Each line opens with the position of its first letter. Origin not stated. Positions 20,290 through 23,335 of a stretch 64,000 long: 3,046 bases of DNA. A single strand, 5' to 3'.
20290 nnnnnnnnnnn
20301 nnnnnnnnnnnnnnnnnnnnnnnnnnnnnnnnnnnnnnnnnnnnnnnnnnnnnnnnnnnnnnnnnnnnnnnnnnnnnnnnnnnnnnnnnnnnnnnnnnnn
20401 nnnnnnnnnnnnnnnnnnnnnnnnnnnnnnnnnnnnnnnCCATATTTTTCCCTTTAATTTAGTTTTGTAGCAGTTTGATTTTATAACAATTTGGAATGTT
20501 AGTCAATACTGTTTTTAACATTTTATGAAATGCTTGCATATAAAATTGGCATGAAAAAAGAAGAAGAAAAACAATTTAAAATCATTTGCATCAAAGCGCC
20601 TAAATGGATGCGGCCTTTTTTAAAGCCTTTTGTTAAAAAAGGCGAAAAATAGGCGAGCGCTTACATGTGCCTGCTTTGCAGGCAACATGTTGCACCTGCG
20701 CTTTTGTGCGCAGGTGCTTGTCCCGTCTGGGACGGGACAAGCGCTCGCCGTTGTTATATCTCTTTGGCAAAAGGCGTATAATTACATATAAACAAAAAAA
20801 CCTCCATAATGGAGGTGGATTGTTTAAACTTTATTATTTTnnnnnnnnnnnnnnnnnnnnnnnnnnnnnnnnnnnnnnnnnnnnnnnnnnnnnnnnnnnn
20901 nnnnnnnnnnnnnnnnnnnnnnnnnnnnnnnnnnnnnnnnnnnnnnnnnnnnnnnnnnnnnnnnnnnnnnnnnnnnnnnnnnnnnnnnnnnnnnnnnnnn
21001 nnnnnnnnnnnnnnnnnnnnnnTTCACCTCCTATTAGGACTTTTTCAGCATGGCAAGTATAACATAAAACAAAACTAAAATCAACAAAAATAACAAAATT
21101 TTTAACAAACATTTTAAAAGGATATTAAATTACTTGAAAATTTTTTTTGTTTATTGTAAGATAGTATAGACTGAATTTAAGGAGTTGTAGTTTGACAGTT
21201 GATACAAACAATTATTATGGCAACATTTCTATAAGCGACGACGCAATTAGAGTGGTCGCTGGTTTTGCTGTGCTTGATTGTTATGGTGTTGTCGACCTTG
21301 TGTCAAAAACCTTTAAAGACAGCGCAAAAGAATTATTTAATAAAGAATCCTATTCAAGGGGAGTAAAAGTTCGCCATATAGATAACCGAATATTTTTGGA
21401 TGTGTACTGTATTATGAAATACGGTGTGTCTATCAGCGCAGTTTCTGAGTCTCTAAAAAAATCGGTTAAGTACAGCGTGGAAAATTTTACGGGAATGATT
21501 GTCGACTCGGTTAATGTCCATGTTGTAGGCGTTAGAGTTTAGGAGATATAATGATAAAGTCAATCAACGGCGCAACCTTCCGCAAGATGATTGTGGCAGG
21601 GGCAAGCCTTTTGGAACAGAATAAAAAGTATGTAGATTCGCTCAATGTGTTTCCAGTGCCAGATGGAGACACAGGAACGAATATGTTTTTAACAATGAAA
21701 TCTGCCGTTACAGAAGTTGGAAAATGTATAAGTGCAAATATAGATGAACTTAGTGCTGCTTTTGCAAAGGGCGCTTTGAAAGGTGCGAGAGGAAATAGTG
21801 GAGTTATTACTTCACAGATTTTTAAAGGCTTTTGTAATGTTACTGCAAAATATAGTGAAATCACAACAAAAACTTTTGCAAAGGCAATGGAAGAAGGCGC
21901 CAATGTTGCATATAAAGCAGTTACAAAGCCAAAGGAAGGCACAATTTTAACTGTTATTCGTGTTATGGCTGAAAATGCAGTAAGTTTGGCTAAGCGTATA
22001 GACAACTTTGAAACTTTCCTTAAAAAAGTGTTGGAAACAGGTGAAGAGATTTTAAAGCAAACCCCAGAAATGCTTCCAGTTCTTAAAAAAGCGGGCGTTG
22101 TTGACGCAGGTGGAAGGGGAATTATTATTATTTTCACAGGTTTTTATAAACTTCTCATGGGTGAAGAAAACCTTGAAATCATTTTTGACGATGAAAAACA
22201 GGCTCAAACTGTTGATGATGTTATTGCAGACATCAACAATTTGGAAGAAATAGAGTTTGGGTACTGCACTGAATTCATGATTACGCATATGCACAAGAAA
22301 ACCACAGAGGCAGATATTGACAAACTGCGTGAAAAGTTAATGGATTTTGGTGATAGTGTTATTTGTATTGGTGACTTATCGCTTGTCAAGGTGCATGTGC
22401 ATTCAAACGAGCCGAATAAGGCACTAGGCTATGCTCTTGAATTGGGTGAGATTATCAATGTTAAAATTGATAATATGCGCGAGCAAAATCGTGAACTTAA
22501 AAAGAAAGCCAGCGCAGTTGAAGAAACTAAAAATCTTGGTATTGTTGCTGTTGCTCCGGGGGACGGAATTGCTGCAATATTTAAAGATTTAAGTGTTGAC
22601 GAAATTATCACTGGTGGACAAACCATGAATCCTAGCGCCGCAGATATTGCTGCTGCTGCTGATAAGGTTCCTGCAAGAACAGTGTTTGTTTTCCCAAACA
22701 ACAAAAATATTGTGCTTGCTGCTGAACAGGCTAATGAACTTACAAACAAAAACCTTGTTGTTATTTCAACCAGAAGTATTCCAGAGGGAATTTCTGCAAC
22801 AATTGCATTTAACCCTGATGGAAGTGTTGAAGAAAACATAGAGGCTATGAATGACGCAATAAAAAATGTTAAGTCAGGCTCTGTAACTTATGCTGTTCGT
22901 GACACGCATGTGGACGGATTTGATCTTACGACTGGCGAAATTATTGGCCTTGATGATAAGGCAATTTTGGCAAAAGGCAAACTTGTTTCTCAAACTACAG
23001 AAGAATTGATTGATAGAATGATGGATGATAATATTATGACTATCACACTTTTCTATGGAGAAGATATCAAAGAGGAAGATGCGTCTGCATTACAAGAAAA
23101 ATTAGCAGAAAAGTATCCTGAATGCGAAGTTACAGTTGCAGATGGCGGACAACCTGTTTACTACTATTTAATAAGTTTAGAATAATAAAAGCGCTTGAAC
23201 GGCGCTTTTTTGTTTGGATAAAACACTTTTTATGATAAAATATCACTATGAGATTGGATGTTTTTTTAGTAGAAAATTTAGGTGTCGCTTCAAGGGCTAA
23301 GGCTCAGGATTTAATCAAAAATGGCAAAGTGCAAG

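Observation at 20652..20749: GC-rich perfectly stacked four-way-junction element A, starting on a TAG stop codon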

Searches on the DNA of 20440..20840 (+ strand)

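Call 39: search_rna_families(source=window, start=20440, end=20840, threshold=evalue, max_evalue=10)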
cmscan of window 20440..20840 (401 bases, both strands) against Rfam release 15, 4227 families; matches with E-value up to 10: 10.
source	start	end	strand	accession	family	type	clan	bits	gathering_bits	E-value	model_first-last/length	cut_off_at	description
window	20786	20840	-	RF00557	L10_leader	Cis-reg; leader;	-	18.5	44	0.82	68-138/138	5'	Ribosomal protein L10 leader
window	20507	20610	-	RF03259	MIR1514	Gene; miRNA;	-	17.5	90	2.2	1-110/110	no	MIR1514 microRNA precursor family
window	20745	20816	+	RF02822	Srn266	Gene; sRNA;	-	17.2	63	2.6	1-112/112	no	Streptococcus RNA 266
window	20678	20744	+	RF00599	SNORA77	Gene; snRNA; snoRNA; HACA-box;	-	15.8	42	0.72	1-125/125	no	Small nucleolar RNA SNORA77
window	20559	20682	-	RF00558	L20_leader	Cis-reg; leader;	-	15.5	58.7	1.9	1-127/127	no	Ribosomal protein L20 leader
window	20616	20755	+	RF02488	GlsR25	Gene; snRNA; snoRNA; HACA-box;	-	14.8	100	2.3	1-146/146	no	Small nucleolar RNA GlsR25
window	20621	20668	+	RF00482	snoF1_F2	Gene; snRNA; snoRNA; HACA-box;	-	14.2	60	4.1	1-140/140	no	Small nucleolar RNA F1/F2/snoR5a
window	20703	20754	+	RF03237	MIR6425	Gene; miRNA;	-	13.4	142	8.3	1-125/125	no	MIR6425 microRNA precursor family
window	20601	20649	+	RF01477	rli43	Gene; sRNA;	-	12.5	100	1.1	1-255/255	no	Listeria sRNA rli43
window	20504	20634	-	RF01264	snR83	Gene; snRNA; snoRNA; HACA-box;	CL00023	10.1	75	6.6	1-308/308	no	Small nucleolar RNA snR83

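Call 66: search_dna_similar(query=window:20640-20760:+, collection=phages, mode=distant, max_evalue=1, max_rows=10)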
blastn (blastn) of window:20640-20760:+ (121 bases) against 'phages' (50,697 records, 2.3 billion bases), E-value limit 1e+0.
No match.

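Call 67: search_dna_similar(query=window:20640-20760:+, collection=plasmids, mode=distant, max_evalue=1, max_rows=10)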
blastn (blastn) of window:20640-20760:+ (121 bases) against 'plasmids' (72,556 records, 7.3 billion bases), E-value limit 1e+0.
No match.
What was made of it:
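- Tried and rejected: blastn of A against phage and plasmid collections: no match (calls 66, 67).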

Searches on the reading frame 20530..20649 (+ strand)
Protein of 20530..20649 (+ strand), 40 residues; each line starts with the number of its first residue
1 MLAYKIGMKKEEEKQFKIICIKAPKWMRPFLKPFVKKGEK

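Call 25: search_protein_families(library=pfam, proteins=[window:20551-20649:+], max_evalue=1)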
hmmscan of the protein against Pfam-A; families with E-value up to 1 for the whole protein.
seq(33 aa): 0 families

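Call 26: search_protein_families(library=ncbifam, proteins=[window:20551-20649:+], max_evalue=1)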
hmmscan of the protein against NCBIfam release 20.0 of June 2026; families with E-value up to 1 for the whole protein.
seq(33 aa): 0 families

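Call 31: find_homologous_proteins(query=window:20530-20649:+, max_evalue=10)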
Query seq(40 aa) (40 aa): 5 proteins with E <= 10 among 5 candidates.
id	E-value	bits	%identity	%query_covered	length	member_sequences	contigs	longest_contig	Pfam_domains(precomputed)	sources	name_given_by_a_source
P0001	2.0e-18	81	100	100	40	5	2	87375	-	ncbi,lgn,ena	-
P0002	8.3e-11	58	88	80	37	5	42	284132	-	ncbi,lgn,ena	-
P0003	5.9e-10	55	93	75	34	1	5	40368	-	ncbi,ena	-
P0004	1.7e-7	48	76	73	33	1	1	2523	-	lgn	-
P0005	2.2e-7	47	95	50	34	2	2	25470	-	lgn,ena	-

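Call 32: find_encoding_contigs(protein=P0001, flank=10000, max_places=4)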
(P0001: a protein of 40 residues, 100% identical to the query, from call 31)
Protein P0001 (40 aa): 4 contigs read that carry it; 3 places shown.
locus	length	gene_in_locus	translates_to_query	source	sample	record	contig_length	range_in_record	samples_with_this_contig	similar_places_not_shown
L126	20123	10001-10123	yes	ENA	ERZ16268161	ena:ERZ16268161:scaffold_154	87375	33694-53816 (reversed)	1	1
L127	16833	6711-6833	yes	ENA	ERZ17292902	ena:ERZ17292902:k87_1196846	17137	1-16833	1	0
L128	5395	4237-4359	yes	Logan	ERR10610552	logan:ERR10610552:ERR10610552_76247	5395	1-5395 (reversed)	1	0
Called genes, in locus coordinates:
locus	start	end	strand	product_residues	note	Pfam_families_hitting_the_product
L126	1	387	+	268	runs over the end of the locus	PF03419:Peptidase_U4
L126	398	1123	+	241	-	PF04542:Sigma70_r2, PF04545:Sigma70_r4, PF01381:HTH_3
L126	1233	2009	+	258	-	PF04542:Sigma70_r2, PF04539:Sigma70_r3 (weak), PF08281:Sigma70_r4_2, PF04545:Sigma70_r4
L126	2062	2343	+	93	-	PF05239:PRC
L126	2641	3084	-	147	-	PF22811:Zn_ribbon_NrdR, PF03477:ATP-cone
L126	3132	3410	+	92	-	PF04023:FeoA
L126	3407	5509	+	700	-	PF01926:MMR_HSR1, PF02421:FeoB_N, PF07670:Gate, PF07664:FeoB_C, PF07670:Gate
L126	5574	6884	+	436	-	PF00009:GTP_EFTU, PF01926:MMR_HSR1, PF02421:FeoB_N, PF00009:GTP_EFTU, PF01926:MMR_HSR1, PF02421:FeoB_N, PF04548:AIG1 (weak), PF14714:KH_dom-like, +3 more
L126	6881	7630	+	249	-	PF02660:G3P_acyltransf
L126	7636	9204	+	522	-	PF09547:SpoIVA_ATPase, PF20438:SpoIVA_middle, PF20439:SpoIVA_C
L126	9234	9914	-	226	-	-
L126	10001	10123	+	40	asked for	-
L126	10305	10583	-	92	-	PF00830:Ribosomal_L28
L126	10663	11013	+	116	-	PF03780:Asp23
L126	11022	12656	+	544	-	PF02734:Dak2, PF21645:FakA-like_M, PF13684:FakA-like_C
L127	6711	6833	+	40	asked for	-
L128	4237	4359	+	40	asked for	-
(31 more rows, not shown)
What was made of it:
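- On SpoVM (for the micro-ORF): spoIVA is adjacent (call 32).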

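Call 68: find_encoding_contigs(protein=P0002, flank=700, max_places=10)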
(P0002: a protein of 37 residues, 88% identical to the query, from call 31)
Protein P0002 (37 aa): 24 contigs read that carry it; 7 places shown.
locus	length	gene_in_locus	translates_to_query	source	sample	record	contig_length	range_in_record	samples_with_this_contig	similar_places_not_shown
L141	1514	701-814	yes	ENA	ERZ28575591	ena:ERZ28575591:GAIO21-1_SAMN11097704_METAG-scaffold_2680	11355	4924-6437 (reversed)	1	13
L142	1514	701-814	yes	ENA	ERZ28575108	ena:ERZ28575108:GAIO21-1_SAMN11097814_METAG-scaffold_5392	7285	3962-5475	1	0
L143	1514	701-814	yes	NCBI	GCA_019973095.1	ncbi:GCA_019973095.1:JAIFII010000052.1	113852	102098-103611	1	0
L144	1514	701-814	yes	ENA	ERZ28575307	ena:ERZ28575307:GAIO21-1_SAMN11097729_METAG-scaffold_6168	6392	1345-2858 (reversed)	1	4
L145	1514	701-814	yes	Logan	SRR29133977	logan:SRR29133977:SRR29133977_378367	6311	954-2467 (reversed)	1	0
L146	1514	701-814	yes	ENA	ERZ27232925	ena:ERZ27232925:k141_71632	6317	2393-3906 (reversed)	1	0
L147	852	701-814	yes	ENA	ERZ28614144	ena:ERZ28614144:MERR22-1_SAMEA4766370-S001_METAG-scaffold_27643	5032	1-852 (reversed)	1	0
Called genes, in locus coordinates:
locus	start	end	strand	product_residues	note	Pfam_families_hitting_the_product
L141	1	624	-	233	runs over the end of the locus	PF00436:SSB (weak)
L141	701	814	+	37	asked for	-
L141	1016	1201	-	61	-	PF00830:Ribosomal_L28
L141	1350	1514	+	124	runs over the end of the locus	PF03780:Asp23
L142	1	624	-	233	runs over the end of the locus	PF00436:SSB (faint)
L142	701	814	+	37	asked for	-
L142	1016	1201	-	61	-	PF00830:Ribosomal_L28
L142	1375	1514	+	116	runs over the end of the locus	PF03780:Asp23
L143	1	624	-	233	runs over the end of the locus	PF00436:SSB (weak)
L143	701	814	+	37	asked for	-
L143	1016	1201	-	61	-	PF00830:Ribosomal_L28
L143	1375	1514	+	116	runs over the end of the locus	PF03780:Asp23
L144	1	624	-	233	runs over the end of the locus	PF00436:SSB (faint)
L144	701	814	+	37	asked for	-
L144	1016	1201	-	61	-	PF00830:Ribosomal_L28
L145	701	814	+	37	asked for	-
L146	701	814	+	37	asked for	-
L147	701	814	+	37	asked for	-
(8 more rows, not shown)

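Call 69: find_encoding_contigs(protein=P0003, flank=700, max_places=10)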
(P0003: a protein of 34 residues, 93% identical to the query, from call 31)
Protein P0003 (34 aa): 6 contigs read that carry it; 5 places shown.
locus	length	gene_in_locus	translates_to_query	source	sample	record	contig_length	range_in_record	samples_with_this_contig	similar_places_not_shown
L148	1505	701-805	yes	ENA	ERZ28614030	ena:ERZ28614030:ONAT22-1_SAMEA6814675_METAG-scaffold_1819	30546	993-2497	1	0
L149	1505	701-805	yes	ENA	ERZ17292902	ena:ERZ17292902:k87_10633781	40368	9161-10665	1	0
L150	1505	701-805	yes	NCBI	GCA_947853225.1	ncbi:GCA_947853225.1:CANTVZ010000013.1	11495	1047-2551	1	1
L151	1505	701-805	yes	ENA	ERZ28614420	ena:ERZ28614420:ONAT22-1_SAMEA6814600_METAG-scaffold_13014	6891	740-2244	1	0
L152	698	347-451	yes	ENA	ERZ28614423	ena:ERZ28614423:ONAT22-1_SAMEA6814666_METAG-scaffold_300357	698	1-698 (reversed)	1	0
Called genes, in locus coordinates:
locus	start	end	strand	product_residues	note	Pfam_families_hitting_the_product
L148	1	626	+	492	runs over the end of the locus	PF09547:SpoIVA_ATPase, PF20438:SpoIVA_middle, PF20439:SpoIVA_C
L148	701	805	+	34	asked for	-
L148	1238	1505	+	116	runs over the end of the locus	PF03780:Asp23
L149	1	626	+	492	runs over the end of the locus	PF09547:SpoIVA_ATPase, PF20438:SpoIVA_middle, PF20439:SpoIVA_C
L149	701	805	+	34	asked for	-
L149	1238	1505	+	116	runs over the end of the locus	PF03780:Asp23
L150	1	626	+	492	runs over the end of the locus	PF09547:SpoIVA_ATPase, PF20438:SpoIVA_middle, PF20439:SpoIVA_C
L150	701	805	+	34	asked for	-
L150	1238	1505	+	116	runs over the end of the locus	PF03780:Asp23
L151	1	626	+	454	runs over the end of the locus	?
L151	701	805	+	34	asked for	-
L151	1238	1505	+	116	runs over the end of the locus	PF03780:Asp23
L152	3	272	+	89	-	?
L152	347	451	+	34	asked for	-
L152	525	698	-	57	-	?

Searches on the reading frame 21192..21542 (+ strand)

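Call 25: search_protein_families(library=pfam, proteins=[window:21192-21542:+], max_evalue=1)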
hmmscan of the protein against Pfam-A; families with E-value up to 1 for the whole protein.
window:21192-21542:+ (116 aa): 2 families
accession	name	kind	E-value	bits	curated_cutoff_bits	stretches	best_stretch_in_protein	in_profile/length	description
PF03780.18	Asp23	-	1.7e-30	106.1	28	1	9-115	2-108/108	Asp23 family, cell envelope-related function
PF09646.16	Gp37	-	0.03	14.6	27.3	1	5-46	68-109/143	Gp37 protein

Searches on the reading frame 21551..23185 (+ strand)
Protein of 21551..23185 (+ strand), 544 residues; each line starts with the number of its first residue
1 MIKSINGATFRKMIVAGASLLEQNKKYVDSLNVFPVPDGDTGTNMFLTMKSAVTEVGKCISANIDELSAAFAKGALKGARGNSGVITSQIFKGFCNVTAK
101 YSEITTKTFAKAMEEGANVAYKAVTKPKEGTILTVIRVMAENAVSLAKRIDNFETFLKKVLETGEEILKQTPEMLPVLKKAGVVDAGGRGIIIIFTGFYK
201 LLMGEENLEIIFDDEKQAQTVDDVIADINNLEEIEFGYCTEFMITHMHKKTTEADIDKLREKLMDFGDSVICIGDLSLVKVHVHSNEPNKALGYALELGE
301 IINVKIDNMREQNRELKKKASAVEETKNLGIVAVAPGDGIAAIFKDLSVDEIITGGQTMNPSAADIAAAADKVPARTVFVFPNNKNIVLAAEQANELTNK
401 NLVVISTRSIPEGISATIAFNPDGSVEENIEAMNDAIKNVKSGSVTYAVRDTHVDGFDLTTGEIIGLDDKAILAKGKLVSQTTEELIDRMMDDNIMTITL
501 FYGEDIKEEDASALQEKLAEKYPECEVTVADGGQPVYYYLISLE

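Call 12: find_related_loci(query=window:21551-23185:+, collection=genome_contigs, flank=4000)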
Query window:21551-23185:+ (544 aa) in genome_contigs; peptide patterns used: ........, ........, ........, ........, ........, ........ (x = any residue, [..] = any of these).
306 stretches matched a pattern; 241 encode a relative of the query (tblastn E <= 1e-3); the best 80 are kept; 80 distinct loci.
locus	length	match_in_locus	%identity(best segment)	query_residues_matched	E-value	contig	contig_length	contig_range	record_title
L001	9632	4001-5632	96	1-544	0e+0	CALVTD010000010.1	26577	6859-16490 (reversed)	MAG: uncultured Clostridia bacterium isolate BRZ_CQ__bin56 genome assembly, contig: BRZ_CQ__NODE_1785_length_26577_cov_4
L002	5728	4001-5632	95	1-544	0e+0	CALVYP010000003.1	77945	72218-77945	MAG: uncultured Clostridia bacterium isolate BRZ_N__bin21 genome assembly, contig: BRZ_N__NODE_836_length_77945_cov_7.23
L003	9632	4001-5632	94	1-544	0e+0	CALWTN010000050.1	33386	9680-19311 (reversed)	MAG: uncultured Clostridia bacterium isolate E30__bin178 genome assembly, contig: E30__k127_2452274, whole genome shotgu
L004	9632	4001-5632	92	1-544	0e+0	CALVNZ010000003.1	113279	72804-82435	MAG: uncultured Clostridia bacterium isolate BRZ_GC__bin72 genome assembly, contig: BRZ_GC__NODE_272_length_113279_cov_2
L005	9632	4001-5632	92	1-544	0e+0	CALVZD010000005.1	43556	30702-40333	MAG: uncultured Clostridia bacterium isolate BRZ_BE__bin67 genome assembly, contig: BRZ_BE__NODE_646_length_43556_cov_9.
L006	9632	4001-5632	92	1-544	0e+0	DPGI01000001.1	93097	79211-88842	MAG TPA_asm: Clostridiales bacterium isolate UBA11517 contig_3618, whole genome shotgun sequence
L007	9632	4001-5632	92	1-544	0e+0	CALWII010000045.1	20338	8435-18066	MAG: uncultured Clostridia bacterium isolate E27__bin311 genome assembly, contig: E27__k127_1530129, whole genome shotgu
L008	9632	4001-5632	90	1-544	0e+0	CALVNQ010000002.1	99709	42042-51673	MAG: uncultured Clostridia bacterium isolate BRZ_BV__bin76 genome assembly, contig: BRZ_BV__NODE_254_length_99709_cov_12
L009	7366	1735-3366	91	1-544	0e+0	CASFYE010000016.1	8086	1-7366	uncultured Firmicutes bacterium isolate SI.B45.metabat-bins.19 genome assembly, contig: SI.B45.metabat-bins.19.fa_k141_8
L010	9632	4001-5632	91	1-544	0e+0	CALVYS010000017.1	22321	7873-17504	MAG: uncultured Clostridia bacterium isolate BRZ_DK__bin70 genome assembly, contig: BRZ_DK__NODE_2292_length_22321_cov_4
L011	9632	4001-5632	91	1-544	0e+0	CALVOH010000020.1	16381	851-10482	MAG: uncultured Clostridia bacterium isolate BRZ_FA__bin71 genome assembly, contig: BRZ_FA__NODE_3746_length_16381_cov_3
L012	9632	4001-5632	90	1-544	0e+0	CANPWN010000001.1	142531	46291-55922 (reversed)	MAG: uncultured Clostridia bacterium isolate Lapin-004__bin61 genome assembly, contig: Lapin-004__NODE_62_length_142531_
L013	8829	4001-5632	89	1-544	0e+0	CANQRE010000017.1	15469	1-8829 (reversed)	MAG: uncultured Clostridia bacterium isolate Lapin-008__bin38 genome assembly, contig: Lapin-008__NODE_4160_length_15469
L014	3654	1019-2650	89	1-544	0e+0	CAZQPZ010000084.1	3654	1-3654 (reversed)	MAG TPA_asm: uncultured Lachnospiraceae bacterium isolate SRP199465_co2_164 genome assembly, contig: NODE_72632_length_3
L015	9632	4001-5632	83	1-544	0e+0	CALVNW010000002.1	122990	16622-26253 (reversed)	MAG: uncultured Clostridia bacterium isolate BRZ_ES__bin107 genome assembly, contig: BRZ_ES__NODE_253_length_122990_cov_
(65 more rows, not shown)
